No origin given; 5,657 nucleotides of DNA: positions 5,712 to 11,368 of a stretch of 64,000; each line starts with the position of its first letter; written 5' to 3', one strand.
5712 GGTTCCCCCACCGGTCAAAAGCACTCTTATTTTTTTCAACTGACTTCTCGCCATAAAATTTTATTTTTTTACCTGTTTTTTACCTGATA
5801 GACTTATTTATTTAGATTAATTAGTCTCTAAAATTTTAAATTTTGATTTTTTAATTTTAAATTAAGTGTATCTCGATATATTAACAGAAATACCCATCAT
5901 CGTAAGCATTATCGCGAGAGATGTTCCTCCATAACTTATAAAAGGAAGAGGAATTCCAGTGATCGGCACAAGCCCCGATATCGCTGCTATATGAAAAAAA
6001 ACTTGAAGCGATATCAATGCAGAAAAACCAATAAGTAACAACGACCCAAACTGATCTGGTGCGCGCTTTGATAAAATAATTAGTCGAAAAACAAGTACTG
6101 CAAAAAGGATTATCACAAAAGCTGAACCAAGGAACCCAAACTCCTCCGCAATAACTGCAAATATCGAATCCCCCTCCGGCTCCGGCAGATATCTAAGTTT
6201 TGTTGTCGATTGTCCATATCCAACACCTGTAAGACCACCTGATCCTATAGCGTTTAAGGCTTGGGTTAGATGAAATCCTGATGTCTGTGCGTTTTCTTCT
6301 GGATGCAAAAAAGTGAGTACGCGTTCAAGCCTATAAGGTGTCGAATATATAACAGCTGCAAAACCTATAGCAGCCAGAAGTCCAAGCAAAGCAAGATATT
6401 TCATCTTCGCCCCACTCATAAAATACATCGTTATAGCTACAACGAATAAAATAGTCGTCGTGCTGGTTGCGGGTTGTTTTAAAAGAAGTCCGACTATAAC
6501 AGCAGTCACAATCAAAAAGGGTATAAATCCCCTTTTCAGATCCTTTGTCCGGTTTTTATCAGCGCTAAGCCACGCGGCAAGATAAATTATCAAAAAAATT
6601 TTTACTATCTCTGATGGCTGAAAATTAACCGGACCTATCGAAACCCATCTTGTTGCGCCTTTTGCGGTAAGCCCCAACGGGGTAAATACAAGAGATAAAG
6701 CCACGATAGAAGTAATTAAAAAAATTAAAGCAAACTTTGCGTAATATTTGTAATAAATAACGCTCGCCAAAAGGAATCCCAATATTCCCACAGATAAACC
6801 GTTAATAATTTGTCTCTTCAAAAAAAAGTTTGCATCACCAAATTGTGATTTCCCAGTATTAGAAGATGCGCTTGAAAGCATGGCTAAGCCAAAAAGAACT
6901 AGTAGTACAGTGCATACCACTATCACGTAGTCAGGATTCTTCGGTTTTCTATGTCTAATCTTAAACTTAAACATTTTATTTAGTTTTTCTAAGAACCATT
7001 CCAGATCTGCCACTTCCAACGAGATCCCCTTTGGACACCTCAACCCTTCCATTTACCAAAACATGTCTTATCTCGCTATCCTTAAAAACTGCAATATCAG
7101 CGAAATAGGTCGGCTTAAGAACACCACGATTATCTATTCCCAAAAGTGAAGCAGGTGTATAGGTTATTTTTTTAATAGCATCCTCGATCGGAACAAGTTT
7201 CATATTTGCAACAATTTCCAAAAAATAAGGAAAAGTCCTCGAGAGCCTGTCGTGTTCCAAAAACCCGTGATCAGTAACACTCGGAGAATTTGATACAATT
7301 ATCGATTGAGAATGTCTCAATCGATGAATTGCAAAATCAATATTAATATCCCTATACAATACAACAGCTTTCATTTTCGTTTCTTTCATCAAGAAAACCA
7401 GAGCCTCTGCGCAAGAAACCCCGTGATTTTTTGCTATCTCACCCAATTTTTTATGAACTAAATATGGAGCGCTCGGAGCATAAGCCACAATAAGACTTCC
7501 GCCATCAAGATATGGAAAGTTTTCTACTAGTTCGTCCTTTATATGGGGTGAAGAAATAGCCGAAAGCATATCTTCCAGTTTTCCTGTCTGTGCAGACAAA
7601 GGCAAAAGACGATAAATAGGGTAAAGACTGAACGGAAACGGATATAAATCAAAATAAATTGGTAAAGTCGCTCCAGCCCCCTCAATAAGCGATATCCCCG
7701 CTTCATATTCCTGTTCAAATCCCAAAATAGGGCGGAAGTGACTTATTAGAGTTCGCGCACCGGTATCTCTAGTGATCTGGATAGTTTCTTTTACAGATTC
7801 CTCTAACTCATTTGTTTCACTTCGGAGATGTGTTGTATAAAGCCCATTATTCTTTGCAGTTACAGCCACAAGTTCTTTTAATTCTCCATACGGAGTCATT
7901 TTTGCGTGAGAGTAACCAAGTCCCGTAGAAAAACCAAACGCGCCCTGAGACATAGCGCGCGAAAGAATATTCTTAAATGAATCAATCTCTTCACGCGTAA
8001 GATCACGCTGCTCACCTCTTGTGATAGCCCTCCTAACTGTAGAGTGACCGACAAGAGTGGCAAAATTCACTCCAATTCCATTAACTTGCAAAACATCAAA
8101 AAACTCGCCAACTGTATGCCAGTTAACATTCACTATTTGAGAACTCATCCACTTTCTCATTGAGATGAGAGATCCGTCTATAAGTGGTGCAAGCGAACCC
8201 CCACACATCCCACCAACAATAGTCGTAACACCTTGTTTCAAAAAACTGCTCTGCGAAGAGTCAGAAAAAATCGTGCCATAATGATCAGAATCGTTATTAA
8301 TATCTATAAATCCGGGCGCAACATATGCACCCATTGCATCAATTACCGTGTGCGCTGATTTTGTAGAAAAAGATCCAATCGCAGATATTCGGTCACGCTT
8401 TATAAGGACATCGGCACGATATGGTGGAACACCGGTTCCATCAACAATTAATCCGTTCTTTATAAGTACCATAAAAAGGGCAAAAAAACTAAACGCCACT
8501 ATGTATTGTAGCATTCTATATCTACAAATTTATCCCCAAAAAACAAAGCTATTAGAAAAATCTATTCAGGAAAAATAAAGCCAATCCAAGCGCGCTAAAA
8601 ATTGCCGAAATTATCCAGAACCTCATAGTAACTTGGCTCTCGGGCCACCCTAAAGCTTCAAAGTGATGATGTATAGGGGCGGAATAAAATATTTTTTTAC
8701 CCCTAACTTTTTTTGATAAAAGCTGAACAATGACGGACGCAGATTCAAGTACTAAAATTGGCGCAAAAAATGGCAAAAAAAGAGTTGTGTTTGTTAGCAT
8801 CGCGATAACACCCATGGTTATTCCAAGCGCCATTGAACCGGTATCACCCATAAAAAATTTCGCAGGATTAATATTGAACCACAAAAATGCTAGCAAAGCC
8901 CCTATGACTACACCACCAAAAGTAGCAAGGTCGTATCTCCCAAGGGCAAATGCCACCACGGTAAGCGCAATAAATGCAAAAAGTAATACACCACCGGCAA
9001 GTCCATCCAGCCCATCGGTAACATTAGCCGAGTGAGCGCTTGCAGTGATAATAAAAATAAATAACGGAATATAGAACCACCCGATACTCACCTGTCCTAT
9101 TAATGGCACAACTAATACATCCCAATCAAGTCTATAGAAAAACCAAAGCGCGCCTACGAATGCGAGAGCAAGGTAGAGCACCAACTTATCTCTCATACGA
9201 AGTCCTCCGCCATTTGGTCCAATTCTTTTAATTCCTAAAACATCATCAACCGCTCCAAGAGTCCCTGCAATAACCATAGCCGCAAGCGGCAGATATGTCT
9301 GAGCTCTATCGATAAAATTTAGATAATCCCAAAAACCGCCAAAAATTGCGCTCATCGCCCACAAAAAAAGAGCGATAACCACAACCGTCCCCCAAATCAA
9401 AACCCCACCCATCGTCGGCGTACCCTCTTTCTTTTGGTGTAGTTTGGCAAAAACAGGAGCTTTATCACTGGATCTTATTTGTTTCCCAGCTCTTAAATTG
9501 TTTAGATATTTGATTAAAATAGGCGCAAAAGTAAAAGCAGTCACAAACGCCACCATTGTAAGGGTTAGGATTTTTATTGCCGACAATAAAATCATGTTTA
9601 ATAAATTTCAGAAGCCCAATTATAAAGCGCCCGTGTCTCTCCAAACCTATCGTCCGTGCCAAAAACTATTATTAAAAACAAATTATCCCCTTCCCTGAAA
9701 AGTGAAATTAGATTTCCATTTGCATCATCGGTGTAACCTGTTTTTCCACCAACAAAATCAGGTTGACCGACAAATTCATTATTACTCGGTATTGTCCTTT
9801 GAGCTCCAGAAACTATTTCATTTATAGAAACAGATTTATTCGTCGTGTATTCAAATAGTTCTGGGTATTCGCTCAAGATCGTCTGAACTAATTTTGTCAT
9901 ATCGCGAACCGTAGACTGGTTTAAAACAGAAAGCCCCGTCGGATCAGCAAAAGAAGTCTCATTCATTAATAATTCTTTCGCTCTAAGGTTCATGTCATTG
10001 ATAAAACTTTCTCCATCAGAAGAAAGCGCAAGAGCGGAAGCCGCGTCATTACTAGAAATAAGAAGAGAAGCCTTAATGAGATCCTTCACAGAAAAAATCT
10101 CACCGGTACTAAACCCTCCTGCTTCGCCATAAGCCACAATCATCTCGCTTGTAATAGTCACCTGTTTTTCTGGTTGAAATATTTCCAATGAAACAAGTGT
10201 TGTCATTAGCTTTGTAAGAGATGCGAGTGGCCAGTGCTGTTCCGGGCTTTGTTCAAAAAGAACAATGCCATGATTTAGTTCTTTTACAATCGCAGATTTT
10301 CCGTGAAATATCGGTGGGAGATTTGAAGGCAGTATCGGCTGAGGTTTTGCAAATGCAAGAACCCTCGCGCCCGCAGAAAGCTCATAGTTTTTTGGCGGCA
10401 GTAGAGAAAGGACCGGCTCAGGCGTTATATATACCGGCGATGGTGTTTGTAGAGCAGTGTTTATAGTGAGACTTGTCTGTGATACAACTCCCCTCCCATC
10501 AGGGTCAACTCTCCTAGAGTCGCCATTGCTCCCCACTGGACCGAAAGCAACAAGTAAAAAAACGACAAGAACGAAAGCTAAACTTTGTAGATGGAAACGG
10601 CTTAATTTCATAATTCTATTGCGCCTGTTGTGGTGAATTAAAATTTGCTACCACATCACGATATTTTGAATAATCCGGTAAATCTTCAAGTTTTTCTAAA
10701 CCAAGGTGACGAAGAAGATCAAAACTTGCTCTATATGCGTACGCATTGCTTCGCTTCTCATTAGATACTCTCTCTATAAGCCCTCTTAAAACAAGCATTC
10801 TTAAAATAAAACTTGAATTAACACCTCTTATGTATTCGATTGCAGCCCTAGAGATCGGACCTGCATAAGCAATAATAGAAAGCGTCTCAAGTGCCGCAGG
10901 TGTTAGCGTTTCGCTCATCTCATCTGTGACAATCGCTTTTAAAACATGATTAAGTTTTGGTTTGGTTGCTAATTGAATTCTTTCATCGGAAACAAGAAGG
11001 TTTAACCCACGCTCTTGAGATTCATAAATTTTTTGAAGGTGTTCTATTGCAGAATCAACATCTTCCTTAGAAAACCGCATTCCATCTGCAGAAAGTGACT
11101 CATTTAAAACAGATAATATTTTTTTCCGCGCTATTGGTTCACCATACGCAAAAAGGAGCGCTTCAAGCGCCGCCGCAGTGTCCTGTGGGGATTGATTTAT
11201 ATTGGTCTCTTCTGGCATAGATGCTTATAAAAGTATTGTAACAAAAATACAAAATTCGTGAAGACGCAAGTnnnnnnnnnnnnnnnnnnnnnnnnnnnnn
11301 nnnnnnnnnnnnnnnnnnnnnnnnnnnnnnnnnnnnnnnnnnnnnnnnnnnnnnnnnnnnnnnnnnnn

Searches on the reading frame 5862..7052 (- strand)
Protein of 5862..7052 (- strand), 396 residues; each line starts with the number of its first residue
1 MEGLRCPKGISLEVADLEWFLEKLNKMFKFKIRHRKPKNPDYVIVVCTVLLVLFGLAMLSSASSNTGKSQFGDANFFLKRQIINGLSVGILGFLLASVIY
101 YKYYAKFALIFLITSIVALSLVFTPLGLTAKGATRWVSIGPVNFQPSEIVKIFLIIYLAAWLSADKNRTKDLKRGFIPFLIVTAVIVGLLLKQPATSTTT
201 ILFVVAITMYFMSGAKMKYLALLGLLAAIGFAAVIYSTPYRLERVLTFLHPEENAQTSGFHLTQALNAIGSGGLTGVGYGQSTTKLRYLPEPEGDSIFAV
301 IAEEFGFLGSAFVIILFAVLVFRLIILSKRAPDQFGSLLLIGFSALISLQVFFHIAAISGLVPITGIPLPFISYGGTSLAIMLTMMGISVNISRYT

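Call 31: search_protein_families(library=pfam, proteins=[window:5862-7052:-], max_evalue=0.0001)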
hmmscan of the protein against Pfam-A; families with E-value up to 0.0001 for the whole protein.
window:5862-7052:- (396 aa): 1 family
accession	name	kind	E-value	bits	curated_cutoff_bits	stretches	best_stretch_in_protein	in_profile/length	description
PF01098.24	FTSW_RODA_SPOVE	-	1.7e-98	330.4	26.4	1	44-395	4-353/356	Cell cycle protein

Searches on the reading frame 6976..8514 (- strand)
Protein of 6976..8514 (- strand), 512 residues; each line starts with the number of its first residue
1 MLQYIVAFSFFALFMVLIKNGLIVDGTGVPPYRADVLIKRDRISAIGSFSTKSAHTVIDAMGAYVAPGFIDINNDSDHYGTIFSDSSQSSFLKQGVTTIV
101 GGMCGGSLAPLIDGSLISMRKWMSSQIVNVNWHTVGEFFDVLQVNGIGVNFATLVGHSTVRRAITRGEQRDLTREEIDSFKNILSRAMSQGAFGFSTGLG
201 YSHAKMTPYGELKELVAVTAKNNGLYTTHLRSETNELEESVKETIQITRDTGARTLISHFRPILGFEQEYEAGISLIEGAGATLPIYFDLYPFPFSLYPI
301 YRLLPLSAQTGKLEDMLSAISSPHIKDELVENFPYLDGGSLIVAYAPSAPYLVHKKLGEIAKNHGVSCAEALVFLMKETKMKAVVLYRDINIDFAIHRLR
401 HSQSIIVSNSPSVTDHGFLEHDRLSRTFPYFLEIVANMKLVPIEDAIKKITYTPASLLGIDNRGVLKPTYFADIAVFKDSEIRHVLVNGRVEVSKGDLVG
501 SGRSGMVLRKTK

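Call 31: search_protein_families(library=pfam, proteins=[window:6976-8514:-], max_evalue=0.0001)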
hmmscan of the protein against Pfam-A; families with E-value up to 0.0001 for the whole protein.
window:6976-8514:- (512 aa): 2 families
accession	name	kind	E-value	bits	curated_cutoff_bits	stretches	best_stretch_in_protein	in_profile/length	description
PF01979.26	Amidohydro_1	-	3e-10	40.3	25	1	438-491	268-344/345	Amidohydrolase family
PF07969.17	Amidohydro_3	-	8e-10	39.2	29.7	1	433-490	399-469/472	Amidohydrolase family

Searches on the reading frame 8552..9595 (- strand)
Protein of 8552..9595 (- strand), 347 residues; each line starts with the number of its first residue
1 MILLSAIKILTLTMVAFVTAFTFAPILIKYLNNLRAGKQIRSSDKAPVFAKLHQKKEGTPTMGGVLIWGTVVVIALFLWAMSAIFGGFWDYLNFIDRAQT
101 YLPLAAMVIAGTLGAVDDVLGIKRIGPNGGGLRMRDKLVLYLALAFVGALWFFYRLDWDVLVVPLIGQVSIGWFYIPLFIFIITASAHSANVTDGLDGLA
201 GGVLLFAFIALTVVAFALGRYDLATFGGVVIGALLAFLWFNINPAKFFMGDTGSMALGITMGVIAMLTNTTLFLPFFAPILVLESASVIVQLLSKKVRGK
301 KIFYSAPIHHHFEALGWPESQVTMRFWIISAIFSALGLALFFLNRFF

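Call 31: search_protein_families(library=pfam, proteins=[window:8552-9595:-], max_evalue=0.0001)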
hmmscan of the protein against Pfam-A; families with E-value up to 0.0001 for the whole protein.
window:8552-9595:- (347 aa): 2 families
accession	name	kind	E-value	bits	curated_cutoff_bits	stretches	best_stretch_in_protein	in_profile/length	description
PF00953.26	Glycos_transf_4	-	2e-30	106.3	27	1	104-267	5-158/160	Glycosyl transferase family 4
PF10555.14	MraY_sig1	-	2.6e-05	23.9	20.1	1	56-67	1-12/13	Phospho-N-acetylmuramoyl-pentapeptide-transferase signature 1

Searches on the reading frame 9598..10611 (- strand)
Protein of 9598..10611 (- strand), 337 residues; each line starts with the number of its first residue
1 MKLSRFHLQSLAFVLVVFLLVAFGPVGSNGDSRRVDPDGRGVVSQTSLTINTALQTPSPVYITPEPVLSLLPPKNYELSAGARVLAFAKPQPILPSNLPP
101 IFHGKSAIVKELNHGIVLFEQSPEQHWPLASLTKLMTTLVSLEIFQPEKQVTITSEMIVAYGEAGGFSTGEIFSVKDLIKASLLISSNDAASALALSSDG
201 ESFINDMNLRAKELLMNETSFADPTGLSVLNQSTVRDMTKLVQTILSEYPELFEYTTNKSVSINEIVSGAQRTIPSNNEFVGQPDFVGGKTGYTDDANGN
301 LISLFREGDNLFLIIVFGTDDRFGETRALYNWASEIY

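Call 31: search_protein_families(library=pfam, proteins=[window:9598-10611:-], max_evalue=0.0001)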
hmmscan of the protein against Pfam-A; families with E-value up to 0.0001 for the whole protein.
window:9598-10611:- (337 aa): 2 families
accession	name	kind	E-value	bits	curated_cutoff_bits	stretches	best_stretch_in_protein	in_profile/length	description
PF00768.25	Peptidase_S11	-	1.6e-35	123.1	27.6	1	101-318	9-236/239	D-alanyl-D-alanine carboxypeptidase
PF13354.11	Beta-lactamase2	-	1.2e-06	28.4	22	1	109-247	4-148/214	Beta-lactamase enzyme family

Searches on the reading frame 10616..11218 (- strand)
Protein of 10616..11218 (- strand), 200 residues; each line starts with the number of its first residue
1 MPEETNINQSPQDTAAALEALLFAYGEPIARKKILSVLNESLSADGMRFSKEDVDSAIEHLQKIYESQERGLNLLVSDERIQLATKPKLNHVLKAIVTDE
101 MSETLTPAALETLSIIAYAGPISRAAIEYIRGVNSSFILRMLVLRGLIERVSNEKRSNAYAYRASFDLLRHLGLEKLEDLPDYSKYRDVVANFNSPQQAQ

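Call 31: search_protein_families(library=pfam, proteins=[window:10616-11218:-], max_evalue=0.0001)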
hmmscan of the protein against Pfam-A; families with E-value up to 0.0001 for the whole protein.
window:10616-11218:- (200 aa): 1 family
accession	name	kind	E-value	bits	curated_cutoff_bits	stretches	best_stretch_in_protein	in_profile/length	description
PF04079.22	SMC_ScpB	-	1.2e-39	135.9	27.4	1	17-182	2-159/160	Segregation and condensation complex subunit ScpB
